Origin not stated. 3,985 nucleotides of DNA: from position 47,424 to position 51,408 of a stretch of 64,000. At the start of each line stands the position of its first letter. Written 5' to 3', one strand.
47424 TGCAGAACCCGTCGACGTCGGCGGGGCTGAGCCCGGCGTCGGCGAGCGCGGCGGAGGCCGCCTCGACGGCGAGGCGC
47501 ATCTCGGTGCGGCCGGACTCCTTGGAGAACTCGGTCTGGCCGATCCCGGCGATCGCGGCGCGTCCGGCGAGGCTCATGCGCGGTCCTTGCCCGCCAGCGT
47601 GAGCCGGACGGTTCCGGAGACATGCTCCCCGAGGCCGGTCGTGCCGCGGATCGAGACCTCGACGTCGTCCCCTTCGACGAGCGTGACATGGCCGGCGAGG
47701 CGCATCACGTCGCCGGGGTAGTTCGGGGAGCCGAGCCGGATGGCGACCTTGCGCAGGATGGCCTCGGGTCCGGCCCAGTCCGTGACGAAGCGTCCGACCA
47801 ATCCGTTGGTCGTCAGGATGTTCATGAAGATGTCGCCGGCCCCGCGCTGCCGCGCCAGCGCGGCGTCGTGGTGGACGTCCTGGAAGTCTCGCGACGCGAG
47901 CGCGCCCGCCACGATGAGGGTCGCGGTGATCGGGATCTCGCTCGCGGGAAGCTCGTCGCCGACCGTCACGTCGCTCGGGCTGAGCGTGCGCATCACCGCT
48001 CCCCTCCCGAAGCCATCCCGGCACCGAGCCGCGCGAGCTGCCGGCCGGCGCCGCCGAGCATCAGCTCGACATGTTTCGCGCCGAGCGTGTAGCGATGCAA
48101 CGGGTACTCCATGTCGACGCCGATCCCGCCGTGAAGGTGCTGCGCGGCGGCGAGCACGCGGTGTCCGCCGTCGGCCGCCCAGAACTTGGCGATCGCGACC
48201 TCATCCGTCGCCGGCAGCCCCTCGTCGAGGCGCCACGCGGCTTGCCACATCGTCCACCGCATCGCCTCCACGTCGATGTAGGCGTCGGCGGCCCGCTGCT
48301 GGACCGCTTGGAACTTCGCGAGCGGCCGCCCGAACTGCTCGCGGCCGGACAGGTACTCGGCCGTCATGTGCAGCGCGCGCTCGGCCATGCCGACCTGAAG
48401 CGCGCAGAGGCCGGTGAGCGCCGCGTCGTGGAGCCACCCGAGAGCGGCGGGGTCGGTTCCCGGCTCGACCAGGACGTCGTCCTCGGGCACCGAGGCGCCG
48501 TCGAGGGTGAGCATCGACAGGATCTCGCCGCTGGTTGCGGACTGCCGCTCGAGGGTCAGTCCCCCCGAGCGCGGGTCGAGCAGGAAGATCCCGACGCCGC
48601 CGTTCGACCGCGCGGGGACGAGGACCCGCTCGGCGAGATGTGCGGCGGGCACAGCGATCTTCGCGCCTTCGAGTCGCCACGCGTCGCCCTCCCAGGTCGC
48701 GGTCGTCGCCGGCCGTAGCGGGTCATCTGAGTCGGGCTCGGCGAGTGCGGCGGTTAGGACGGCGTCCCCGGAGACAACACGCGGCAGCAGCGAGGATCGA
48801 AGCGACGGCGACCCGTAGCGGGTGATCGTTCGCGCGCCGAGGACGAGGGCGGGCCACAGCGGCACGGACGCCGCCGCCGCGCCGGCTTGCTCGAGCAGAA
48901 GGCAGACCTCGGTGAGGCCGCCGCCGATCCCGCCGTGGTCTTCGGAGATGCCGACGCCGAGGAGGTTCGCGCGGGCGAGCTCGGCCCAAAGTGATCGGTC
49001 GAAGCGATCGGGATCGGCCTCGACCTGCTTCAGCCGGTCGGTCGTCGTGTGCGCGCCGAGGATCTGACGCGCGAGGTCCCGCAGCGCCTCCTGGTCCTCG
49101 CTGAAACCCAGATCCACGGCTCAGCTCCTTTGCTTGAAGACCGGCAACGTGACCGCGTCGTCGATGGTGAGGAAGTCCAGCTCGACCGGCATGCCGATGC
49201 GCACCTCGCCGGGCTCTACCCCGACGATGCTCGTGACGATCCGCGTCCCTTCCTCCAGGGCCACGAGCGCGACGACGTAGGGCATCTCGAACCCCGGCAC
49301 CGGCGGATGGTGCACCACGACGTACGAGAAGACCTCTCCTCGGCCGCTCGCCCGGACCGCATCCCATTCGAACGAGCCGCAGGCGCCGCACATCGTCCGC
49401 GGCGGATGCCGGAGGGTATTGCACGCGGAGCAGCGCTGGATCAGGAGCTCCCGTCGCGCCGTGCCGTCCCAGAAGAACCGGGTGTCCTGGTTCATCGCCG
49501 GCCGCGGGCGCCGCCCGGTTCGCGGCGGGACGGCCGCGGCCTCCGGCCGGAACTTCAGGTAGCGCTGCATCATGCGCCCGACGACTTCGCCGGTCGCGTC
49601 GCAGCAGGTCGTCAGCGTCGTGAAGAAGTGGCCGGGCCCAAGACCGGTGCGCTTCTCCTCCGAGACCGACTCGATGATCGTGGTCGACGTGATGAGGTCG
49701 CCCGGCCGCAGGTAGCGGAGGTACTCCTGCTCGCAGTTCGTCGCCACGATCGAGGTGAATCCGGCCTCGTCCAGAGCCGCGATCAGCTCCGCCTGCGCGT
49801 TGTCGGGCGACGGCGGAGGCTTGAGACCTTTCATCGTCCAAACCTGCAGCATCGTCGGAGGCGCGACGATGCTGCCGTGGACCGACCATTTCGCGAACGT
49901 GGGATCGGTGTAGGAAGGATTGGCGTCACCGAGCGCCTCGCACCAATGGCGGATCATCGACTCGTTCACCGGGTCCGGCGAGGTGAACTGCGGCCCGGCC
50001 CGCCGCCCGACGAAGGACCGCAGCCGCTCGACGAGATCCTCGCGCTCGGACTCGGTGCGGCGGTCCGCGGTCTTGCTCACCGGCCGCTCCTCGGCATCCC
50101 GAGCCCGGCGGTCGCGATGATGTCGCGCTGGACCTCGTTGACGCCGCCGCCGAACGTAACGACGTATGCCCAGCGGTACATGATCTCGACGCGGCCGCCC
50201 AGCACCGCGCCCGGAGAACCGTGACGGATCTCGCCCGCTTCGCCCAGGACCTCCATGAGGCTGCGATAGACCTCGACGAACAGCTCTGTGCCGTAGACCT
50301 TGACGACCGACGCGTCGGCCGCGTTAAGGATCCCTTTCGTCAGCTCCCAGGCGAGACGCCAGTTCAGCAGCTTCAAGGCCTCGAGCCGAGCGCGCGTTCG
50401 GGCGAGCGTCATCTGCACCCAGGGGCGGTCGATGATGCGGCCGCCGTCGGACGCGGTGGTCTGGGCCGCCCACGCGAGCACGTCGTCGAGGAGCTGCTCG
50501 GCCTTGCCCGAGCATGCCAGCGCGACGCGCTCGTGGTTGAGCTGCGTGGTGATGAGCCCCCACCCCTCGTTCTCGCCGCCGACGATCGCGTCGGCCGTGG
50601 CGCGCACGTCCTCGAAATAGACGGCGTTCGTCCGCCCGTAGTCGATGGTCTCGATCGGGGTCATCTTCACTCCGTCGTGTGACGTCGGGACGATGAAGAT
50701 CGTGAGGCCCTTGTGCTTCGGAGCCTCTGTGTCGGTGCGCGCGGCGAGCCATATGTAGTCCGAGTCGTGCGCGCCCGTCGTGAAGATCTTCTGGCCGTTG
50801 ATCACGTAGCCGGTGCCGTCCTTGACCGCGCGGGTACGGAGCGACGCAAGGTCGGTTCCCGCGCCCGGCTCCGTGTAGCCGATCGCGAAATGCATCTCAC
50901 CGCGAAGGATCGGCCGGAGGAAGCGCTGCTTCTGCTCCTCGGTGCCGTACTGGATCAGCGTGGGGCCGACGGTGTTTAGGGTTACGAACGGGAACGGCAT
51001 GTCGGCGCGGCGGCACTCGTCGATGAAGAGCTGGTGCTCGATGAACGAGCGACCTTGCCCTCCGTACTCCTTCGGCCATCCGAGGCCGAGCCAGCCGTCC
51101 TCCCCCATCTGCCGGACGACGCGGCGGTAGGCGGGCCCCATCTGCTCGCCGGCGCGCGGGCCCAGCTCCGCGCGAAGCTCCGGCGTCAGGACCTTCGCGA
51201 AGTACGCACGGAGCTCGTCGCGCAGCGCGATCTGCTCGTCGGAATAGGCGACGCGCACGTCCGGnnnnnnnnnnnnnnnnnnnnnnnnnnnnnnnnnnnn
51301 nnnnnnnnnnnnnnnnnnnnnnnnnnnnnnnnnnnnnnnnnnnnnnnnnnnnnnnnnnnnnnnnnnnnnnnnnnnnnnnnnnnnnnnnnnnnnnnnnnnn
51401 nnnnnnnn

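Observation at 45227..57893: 13-gene co-directional operon resembling the igr/ChsH/Ltp2 steroid side-chain module, with extra thiolase-DUF35 pairs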

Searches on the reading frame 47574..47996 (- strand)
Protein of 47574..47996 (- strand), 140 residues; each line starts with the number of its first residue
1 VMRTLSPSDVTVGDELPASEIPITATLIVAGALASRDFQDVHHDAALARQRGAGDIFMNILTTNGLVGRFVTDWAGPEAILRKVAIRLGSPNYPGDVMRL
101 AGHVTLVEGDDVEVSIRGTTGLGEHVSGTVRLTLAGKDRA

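Call 7: search_protein_families(library=pfam, proteins=[window:47574-47996:-])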
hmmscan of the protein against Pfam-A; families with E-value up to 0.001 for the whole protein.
window:47574-47996:- (140 aa): 1 family
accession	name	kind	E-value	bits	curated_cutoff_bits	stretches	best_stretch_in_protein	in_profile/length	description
PF01575.25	MaoC_dehydratas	-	4.7e-06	26.7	27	1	17-120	11-115/123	MaoC like domain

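Call 9: search_protein_families(library=ncbifam, proteins=[window:47574-47996:-], max_evalue=0.00001)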
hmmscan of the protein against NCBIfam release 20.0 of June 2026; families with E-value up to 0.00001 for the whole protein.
window:47574-47996:- (140 aa): 2 families
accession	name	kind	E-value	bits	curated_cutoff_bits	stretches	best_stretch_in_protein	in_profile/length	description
NF010246.0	PRK13693.1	equivalog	7.9e-10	38.8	203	1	8-91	7-90/142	(3R)-hydroxyacyl-ACP dehydratase subunit HadB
NF040620.1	fused_HadA_HadB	exception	1.9e-08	34.2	350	1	5-92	194-281/329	fused (3R)-hydroxyacyl-ACP dehydratase subunits HadA/HadB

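Call 16: search_solved_structures(query=window:47574-47996:-, max_evalue=0.001, show_alignments=1)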
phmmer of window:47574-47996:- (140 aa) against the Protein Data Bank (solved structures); distinct sequences matched with E-value up to 0.001: 8.
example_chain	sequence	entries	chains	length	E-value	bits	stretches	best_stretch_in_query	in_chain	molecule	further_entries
4wnb_B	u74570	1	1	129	1.1e-31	113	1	11-134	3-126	Hydratase ChsH1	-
4w78_B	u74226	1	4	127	1.5e-31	112.6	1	11-134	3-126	Hydratase ChsH2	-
4rv2_B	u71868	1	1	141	9.6e-08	35.6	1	8-116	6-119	MaoC family protein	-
5zy8_B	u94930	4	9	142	1.7e-07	34.7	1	8-121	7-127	3-hydroxyacyl-ACP dehydratase | (3R)-hydroxyacyl-ACP dehydratase subunit HadB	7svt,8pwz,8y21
4rlj_B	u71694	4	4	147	1.8e-07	34.7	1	8-121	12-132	(3R)-hydroxyacyl-ACP dehydratase subunit HadB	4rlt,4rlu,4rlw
4v12_A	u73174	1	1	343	3.6e-07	33.7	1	5-93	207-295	MAOC LIKE DOMAIN PROTEIN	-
5i7n_A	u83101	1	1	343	8.3e-07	32.5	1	6-92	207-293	MaoC-like dehydratase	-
2b3m_A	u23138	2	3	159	0.00053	23.4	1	32-131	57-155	hypothetical protein AF1124 | putative dehydratase AF1124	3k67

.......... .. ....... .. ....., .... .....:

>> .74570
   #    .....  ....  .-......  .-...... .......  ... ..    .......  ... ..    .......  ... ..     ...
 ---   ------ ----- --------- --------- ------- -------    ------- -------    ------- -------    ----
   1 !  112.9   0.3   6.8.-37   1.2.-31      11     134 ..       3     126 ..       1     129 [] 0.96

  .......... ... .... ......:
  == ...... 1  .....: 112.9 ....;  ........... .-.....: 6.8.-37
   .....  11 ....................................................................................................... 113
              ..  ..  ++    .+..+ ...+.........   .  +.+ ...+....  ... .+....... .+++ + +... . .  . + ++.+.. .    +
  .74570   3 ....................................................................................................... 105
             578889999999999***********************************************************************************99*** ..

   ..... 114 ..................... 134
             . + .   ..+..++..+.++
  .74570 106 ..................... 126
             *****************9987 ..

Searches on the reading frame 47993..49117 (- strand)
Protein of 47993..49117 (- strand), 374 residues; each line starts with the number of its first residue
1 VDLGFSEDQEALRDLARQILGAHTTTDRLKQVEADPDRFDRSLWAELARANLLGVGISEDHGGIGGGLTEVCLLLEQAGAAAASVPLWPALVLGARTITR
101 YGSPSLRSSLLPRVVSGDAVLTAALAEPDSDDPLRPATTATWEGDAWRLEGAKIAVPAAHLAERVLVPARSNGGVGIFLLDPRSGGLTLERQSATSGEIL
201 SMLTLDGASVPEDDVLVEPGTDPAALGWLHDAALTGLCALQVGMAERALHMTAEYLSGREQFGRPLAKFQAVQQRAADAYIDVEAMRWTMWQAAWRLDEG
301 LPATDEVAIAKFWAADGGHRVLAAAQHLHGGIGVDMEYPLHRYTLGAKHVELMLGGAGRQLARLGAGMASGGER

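Call 7: search_protein_families(library=pfam, proteins=[window:47993-49117:-])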
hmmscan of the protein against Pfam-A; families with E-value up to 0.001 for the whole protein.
window:47993-49117:- (374 aa): 4 families
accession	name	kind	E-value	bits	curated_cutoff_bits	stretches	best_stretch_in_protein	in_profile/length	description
PF00441.29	Acyl-CoA_dh_1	-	4.6e-26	92.2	22.4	1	237-366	18-147/150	Acyl-CoA dehydrogenase, C-terminal domain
PF02771.21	Acyl-CoA_dh_N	-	1.5e-18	67.7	22.9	1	6-118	1-113/113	Acyl-CoA dehydrogenase, N-terminal domain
PF08028.16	Acyl-CoA_dh_2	-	3.7e-12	47.1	22.7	1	236-343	2-119/134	Acyl-CoA dehydrogenase, C-terminal domain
PF02770.24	Acyl-CoA_dh_M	-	4.2e-06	27.3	33.3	1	124-197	3-83/97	Acyl-CoA dehydrogenase, middle domain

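Call 9: search_protein_families(library=ncbifam, proteins=[window:47993-49117:-], max_evalue=0.00001)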
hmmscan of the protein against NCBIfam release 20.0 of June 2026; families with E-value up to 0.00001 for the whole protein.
window:47993-49117:- (374 aa): 18 families
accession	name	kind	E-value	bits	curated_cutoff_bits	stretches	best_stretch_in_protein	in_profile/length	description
TIGR03203.1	pimD_small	equivalog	9.1e-44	150.1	652.7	1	2-366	1-374/378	pimeloyl-CoA dehydrogenase small subunit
NF042972.1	AcrlCoAredClosAcrC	equivalog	2.1e-42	145.2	640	1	1-355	1-363/378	acryloyl-CoA reductase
NF053553.1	prodigi_MBC_PigA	equivalog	5.5e-36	124.5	500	1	1-346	1-357/381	prodigiosin MBC biosynthesis dehydrogenase PigA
NF042439.1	SulpropCoADesulf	equivalog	2.5e-34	118.6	600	1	29-351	12-353/379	3-sulfinopropanoyl-CoA desulfinase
NF045552.1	GlutCoADH_Des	equivalog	1.7e-31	109.8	470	1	1-348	1-359/387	glutaryl-CoA dehydrogenase Acd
NF045652.1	ProlPCPDhRedW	equivalog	7.5e-30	104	650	1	11-334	10-340/376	L-prolyl-[peptidyl-carrier protein] dehydrogenase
NF008997.0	PRK12341.1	equivalog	2.7e-28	99.1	537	1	1-348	1-356/382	acyl-CoA dehydrogenase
TIGR03207.1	cyc_hxne_CoA_dh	equivalog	2.3e-26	92.4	575.35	1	6-336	2-340/372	cyclohexanecarboxyl-CoA dehydrogenase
NF043006.1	CyhCrbnylCoADH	equivalog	1.1e-24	87.2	650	1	43-356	40-363/380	cyclohexane-1-carbonyl-CoA dehydrogenase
NF050027.1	acylCoADhIpdE2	equivalog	1.2e-23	84.1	450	1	229-366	176-308/311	acyl-CoA dehydrogenase IpdE2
NF002885.1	PRK03354.1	equivalog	1.1e-22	80.6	540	1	1-343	1-348/378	crotonobetainyl-CoA dehydrogenase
NF058590.1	AcCoDHFadEBacil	equivalog_domain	6.3e-20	71.2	600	1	5-301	21-324/586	acyl-CoA dehydrogenase FadE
NF052270.1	Staph_DH_FadE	equivalog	2.8e-15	56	600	1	93-348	112-373/400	acyl-CoA dehydrogenase FadE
NF049984.1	Rv1679_FadE16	equivalog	3.8e-12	46.1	600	1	30-353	17-350/371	Rv1679 family acyl-CoA dehydrogenase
NF037942.1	ac_ACP_DH_MbtN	equivalog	1.7e-11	43.5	700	1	35-344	26-341/376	mycobactin biosynthesis acyl-ACP dehydrogenase MbtN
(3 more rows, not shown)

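Call 27: search_solved_structures(query=window:47993-49117:-, max_evalue=1e-20)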
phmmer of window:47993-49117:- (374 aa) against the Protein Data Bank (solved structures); distinct sequences matched with E-value up to 1e-20: 43.
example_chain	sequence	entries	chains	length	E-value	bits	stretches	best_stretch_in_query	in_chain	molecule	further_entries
6wy8_A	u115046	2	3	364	1.3e-86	294.3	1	1-372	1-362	Acyl-CoA dehydrogenase domain protein Tcur3481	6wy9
4x28_D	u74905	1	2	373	5.9e-64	219.8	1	3-369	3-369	Acyl-CoA dehydrogenase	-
5ol2_C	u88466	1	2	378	7.4e-38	133.9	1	35-357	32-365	Acyl-CoA dehydrogenase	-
4l1f_A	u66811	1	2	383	1.6e-34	122.9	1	1-355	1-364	Acyl-CoA dehydrogenase domain protein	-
3pfd_A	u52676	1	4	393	3.4e-32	115.2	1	29-355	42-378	Acyl-CoA dehydrogenase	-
4kto_A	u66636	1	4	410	1.2e-31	113.4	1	10-356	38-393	isovaleryl-CoA dehydrogenase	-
1buc_A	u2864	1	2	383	2.2e-31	112.6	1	38-362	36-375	BUTYRYL-COA DEHYDROGENASE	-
6fah_C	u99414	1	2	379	2.7e-31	112.3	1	5-343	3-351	Caffeyl-CoA reductase-Etf complex subunit CarC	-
5lnx_A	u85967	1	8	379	7.4e-31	110.8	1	31-355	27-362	Acyl-CoA dehydrogenase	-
4o5m_A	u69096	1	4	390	3.4e-30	108.7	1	1-356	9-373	Isovaleryl-CoA dehydrogenase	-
1jqi_A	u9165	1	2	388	8e-30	107.4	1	39-357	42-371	short chain acyl-CoA dehydrogenase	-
7y0a_A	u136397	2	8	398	8.9e-30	107.3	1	46-357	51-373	Short-chain specific acyl-CoA dehydrogenase, mitochondrial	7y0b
8sgs_A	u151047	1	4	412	9.4e-30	107.2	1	46-357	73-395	Short-chain specific acyl-CoA dehydrogenase, mitochondrial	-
2vig_A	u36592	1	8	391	4.5e-29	105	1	46-357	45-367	SHORT-CHAIN SPECIFIC ACYL-COA DEHYDROGENASE,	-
3mpi_A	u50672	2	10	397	1.5e-28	103.2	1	50-355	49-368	Glutaryl-CoA dehydrogenase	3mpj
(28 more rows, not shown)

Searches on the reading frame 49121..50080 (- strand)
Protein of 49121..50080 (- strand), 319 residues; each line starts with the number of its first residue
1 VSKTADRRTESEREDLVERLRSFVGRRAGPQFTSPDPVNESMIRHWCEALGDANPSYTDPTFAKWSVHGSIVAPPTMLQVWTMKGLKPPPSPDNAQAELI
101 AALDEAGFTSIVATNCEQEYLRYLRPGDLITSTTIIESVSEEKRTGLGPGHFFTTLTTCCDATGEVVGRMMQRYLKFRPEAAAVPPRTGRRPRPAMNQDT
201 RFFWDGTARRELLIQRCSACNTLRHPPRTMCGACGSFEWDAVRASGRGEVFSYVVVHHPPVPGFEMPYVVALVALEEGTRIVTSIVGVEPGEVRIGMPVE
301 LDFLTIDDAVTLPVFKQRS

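Call 7: search_protein_families(library=pfam, proteins=[window:49121-50080:-])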
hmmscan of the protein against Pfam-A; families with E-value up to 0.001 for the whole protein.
window:49121-50080:- (319 aa): 3 families
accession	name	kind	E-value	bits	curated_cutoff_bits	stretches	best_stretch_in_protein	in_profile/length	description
PF01796.24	OB_ChsH2_C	-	8.6e-22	77.3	27.1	1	242-303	2-64/65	ChsH2, C-terminal OB-fold domain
PF13452.11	FAS1_DH_region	-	2.2e-17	63.9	22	1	34-167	10-129/132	FAS1-like, dehydratase domain region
PF12172.15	zf-ChsH2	-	5.1e-11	42.6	23.2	1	204-239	1-36/37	ChsH2, rubredoxin-like zinc ribbon domain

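Call 9: search_protein_families(library=ncbifam, proteins=[window:49121-50080:-], max_evalue=0.00001)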
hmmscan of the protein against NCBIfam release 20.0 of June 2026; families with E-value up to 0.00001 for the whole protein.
window:49121-50080:- (319 aa): 1 family
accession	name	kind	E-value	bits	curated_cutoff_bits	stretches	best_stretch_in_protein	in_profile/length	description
NF053627.1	BnzsclthlBbsAGT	equivalog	4.6e-10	39.6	250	1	215-303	39-125/145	benzoylsuccinyl-CoA thiolase subunit BbsA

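Call 15: search_solved_structures(query=window:49121-50080:-, max_evalue=0.001, show_alignments=1)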
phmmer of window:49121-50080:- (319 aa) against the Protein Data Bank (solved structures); distinct sequences matched with E-value up to 0.001: 9.
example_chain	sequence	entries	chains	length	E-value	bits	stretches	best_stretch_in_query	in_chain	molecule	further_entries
6ok1_B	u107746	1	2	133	5.7e-50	173.6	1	193-316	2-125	ChsH2(DUF35)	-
4wnb_A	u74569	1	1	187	3.2e-33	118.5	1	28-182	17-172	Hydratase ChsH2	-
4w78_A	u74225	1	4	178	3.3e-33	118.5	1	28-182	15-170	Hydratase ChsH1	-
9myr_B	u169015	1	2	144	1.2e-17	67.3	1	191-312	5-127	Acyl dehydratase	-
6esq_E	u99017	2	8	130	3e-14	56.2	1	209-307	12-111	Pfam DUF35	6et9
5m3k_B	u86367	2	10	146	8.2e-08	35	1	212-301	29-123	2,4-diacetylphloroglucinol biosynthesis protein PhlB | 2,4-diacetylphloroglucinol biosynthesis protein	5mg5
6htj_A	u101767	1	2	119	6.1e-06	28.9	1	211-316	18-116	Nucleic-acid-binding protein containing a Zn-ribbon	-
9skh_E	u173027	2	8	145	2.5e-05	26.9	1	211-301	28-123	2,4-diacetylphloroglucinol biosynthesis protein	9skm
7pxp_A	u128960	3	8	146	8.5e-05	25.1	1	215-301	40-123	Benzoylsuccinyl-CoA thiolase subunit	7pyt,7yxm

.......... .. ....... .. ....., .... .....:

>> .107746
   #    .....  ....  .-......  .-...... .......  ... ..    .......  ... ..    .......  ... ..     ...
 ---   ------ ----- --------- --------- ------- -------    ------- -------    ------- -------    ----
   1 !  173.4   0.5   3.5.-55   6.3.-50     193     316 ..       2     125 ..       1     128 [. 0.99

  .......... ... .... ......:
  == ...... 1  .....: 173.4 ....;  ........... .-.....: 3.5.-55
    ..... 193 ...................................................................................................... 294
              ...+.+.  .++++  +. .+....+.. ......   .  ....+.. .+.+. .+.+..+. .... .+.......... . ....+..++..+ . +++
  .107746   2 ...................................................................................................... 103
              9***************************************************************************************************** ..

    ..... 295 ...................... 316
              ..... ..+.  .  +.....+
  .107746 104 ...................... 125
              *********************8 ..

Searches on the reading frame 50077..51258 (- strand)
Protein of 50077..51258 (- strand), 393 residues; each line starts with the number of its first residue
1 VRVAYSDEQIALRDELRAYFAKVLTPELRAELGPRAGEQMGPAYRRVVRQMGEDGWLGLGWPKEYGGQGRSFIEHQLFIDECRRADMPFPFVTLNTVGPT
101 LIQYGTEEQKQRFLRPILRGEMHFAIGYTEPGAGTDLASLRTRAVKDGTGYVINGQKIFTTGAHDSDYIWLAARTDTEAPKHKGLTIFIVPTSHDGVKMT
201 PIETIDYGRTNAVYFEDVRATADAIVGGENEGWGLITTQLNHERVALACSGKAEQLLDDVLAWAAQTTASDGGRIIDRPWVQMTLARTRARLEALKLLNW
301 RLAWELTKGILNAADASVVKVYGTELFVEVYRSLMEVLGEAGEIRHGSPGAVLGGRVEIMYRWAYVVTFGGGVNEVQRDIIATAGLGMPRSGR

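Call 7: search_protein_families(library=pfam, proteins=[window:50077-51258:-])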
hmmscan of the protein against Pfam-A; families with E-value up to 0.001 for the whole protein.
window:50077-51258:- (393 aa): 4 families
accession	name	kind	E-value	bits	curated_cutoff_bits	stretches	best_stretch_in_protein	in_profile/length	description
PF00441.29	Acyl-CoA_dh_1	-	3.4e-34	118.6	22.4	1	230-384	1-148/150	Acyl-CoA dehydrogenase, C-terminal domain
PF02771.21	Acyl-CoA_dh_N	-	2.3e-24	86.4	22.9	1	6-121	1-113/113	Acyl-CoA dehydrogenase, N-terminal domain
PF02770.24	Acyl-CoA_dh_M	-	1.3e-21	77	33.3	1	125-218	1-97/97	Acyl-CoA dehydrogenase, middle domain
PF08028.16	Acyl-CoA_dh_2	-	4.6e-07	30.6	22.7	1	247-341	5-108/134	Acyl-CoA dehydrogenase, C-terminal domain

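Call 9: search_protein_families(library=ncbifam, proteins=[window:50077-51258:-], max_evalue=0.00001)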
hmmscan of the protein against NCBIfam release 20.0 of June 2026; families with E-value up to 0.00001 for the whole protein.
window:50077-51258:- (393 aa): 18 families
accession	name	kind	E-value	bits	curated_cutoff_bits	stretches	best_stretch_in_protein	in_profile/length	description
TIGR03204.1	pimC_large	equivalog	1.5e-60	205.2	623.85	1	3-388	2-395/395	pimeloyl-CoA dehydrogenase large subunit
NF008997.0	PRK12341.1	equivalog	7e-42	143.8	537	1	35-377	30-368/382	acyl-CoA dehydrogenase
NF042972.1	AcrlCoAredClosAcrC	equivalog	1.9e-41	142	640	1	1-384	1-375/378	acryloyl-CoA reductase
TIGR03207.1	cyc_hxne_CoA_dh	equivalog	5.1e-39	134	575.35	1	6-343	2-338/372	cyclohexanecarboxyl-CoA dehydrogenase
NF045652.1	ProlPCPDhRedW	equivalog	6.8e-35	120.6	650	1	38-384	27-372/376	L-prolyl-[peptidyl-carrier protein] dehydrogenase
NF045552.1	GlutCoADH_Des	equivalog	5.3e-34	118.1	470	1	1-343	1-345/387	glutaryl-CoA dehydrogenase Acd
NF042439.1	SulpropCoADesulf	equivalog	6.8e-33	113.9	600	1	46-388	28-373/379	3-sulfinopropanoyl-CoA desulfinase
NF043006.1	CyhCrbnylCoADH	equivalog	4.8e-30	104.8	650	1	45-382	38-372/380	cyclohexane-1-carbonyl-CoA dehydrogenase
NF002885.1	PRK03354.1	equivalog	1.5e-29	103.2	540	1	45-377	40-365/378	crotonobetainyl-CoA dehydrogenase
NF053553.1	prodigi_MBC_PigA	equivalog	3.4e-27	95.6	500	1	2-382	2-376/381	prodigiosin MBC biosynthesis dehydrogenase PigA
NF058590.1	AcCoDHFadEBacil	equivalog_domain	8.7e-26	90.6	600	1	5-382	21-407/586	acyl-CoA dehydrogenase FadE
TIGR03203.1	pimD_small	equivalog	1.5e-20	73.6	652.7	1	41-261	36-255/378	pimeloyl-CoA dehydrogenase small subunit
NF037942.1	ac_ACP_DH_MbtN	equivalog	2.7e-14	52.7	700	1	103-384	90-364/376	mycobactin biosynthesis acyl-ACP dehydrogenase MbtN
NF007000.1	PRK09463.1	subfamily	6.1e-13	48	600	1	48-341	79-396/726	acyl-CoA dehydrogenase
NF052270.1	Staph_DH_FadE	equivalog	1.4e-12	47.1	600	1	100-204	116-217/400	acyl-CoA dehydrogenase FadE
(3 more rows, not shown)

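Call 26: search_solved_structures(query=window:50077-51258:-, max_evalue=1e-20)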
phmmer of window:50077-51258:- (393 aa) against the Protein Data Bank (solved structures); distinct sequences matched with E-value up to 1e-20: 51.
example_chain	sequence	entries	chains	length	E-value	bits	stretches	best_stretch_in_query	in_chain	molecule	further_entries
6wy8_B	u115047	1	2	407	3.9e-132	444.1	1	11-393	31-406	Acyl-CoA dehydrogenase domain protein Tcur3483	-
6wy9_A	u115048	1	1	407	2.2e-131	441.6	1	11-393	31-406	Acyl-CoA dehydrogenase domain protein Tcur3483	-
4x28_A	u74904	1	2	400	2.8e-130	438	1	1-393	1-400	Acyl-CoA dehydrogenase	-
8hk0_A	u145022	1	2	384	8.4e-40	140.1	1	1-385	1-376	Acyl-CoA dehydrogenase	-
5ol2_C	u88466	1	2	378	3.8e-38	134.7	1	43-382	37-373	Acyl-CoA dehydrogenase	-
2pg0_A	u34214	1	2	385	2.9e-36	128.5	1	17-382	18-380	Acyl-CoA dehydrogenase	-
6fah_C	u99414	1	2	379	2.9e-35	125.2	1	6-382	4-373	Caffeyl-CoA reductase-Etf complex subunit CarC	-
1ukw_A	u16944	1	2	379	5.7e-35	124.2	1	46-382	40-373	acyl-CoA dehydrogenase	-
3r7k_A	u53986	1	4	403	7.2e-35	123.8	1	29-383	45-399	Probable acyl CoA dehydrogenase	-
4l1f_A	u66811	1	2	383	1.6e-34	122.7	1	44-342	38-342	Acyl-CoA dehydrogenase domain protein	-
1ivh_A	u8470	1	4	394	3.6e-33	118.3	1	6-382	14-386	ISOVALERYL-COA DEHYDROGENASE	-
8sgr_A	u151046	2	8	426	4e-33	118.1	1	6-382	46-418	Isovaleryl-CoA dehydrogenase, mitochondrial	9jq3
9jq4_A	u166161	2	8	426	2.7e-32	115.4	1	6-382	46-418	Isovaleryl-CoA dehydrogenase, mitochondrial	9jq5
3nf4_A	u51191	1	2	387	2.9e-32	115.3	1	46-383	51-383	acyl-CoA dehydrogenase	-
3oib_A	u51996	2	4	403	3.9e-32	114.9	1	7-382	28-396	Acyl-CoA dehydrogenase | Putative acyl-CoA dehydrogenase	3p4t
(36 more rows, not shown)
